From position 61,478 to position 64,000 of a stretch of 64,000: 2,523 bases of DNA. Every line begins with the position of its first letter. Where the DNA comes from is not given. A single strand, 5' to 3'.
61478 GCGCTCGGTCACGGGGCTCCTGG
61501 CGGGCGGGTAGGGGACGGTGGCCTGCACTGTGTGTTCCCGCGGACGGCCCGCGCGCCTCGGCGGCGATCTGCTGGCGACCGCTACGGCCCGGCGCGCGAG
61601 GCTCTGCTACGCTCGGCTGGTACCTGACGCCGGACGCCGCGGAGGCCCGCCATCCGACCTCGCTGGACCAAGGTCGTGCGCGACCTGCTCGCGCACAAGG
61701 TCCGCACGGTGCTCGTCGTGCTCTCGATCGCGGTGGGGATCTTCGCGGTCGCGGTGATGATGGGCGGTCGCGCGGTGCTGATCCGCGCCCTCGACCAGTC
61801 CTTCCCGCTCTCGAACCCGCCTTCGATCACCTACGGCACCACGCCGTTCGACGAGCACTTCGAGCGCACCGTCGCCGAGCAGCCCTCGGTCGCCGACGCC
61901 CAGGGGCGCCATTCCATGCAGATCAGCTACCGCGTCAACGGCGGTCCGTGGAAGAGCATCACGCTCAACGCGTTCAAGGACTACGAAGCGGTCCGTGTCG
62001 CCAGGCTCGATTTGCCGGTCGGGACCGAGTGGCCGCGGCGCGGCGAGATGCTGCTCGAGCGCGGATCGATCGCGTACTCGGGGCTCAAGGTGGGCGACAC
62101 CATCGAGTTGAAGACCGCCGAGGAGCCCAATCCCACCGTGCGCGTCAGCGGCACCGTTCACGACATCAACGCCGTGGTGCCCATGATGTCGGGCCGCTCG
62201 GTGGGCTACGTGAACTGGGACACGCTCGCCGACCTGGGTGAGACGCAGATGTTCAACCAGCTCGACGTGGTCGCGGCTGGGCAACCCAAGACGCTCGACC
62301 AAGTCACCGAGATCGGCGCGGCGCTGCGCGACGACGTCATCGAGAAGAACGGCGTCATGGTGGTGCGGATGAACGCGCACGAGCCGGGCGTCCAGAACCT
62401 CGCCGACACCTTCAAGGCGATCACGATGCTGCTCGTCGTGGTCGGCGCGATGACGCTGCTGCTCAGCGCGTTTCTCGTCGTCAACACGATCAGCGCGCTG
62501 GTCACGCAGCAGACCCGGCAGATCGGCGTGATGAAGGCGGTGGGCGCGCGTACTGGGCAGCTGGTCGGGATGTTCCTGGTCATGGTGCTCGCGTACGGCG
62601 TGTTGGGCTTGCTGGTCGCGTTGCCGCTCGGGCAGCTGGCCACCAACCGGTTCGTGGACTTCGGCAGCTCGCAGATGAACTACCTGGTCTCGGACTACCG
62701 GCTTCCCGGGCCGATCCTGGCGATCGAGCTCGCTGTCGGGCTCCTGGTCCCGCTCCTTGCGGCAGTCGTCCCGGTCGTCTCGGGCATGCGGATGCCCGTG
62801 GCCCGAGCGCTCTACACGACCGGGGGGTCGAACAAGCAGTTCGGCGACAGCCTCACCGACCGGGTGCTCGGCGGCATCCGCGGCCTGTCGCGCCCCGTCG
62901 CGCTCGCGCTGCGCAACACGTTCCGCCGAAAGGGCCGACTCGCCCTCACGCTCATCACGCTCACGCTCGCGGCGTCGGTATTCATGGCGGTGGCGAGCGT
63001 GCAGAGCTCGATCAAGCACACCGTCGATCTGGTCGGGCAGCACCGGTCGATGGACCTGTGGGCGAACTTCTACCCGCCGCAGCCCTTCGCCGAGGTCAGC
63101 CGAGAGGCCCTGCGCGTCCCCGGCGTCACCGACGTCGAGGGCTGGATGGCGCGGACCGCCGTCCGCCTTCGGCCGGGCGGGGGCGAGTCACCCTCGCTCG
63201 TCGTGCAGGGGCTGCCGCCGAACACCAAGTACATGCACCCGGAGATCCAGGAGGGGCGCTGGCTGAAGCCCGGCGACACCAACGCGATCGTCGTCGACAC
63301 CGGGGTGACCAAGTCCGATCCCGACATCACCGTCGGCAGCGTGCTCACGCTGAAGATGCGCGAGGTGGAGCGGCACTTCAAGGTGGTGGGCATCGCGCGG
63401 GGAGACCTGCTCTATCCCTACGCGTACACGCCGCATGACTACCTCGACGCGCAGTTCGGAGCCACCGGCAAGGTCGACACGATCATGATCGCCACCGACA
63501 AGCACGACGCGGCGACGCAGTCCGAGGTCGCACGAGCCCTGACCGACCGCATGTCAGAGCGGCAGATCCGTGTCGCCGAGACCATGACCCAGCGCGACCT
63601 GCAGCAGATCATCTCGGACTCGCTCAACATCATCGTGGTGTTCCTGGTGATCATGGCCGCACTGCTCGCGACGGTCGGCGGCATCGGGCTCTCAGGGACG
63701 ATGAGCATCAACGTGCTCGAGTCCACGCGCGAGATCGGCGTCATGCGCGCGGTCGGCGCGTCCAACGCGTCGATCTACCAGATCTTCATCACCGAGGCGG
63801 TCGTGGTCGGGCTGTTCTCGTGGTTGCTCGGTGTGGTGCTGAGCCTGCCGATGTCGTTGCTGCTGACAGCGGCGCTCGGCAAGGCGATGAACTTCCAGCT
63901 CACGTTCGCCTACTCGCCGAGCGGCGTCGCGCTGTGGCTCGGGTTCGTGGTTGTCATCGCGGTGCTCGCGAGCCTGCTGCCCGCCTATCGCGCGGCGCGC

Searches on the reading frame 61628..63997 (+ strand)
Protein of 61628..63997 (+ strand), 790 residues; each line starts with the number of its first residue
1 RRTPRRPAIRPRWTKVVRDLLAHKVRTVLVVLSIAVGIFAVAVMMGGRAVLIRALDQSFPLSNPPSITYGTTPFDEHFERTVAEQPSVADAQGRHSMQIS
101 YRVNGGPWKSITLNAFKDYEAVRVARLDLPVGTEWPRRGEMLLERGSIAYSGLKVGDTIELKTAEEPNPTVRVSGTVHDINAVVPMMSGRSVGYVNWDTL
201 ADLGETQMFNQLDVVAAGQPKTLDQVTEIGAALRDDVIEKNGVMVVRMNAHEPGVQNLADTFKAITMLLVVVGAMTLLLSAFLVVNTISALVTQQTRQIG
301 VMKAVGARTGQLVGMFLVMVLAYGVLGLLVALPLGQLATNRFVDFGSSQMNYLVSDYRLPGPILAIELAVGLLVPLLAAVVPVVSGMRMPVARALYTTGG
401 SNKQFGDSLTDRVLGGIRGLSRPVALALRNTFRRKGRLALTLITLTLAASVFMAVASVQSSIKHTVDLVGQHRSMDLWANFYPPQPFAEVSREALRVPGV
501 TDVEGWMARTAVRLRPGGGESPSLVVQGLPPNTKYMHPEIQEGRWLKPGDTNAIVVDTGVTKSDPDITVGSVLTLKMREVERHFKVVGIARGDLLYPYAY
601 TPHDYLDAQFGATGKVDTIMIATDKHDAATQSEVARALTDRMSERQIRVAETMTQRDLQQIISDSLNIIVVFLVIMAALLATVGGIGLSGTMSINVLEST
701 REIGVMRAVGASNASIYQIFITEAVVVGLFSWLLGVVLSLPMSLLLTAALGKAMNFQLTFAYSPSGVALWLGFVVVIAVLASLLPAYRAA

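Call 20: search_protein_families(library=pfam, proteins=[window:61628-63997:+], max_evalue=0.001)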
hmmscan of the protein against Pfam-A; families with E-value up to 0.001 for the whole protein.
window:61628-63997:+ (790 aa): 2 families
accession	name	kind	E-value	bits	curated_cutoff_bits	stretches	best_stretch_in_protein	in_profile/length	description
PF02687.27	FtsX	-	5.1e-31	107.6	25.5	2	675-789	2-115/120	FtsX-like permease C-terminal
PF12704.14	MacB_PCD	-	1.8e-14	55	27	2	439-631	2-199/207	MacB-like periplasmic core domain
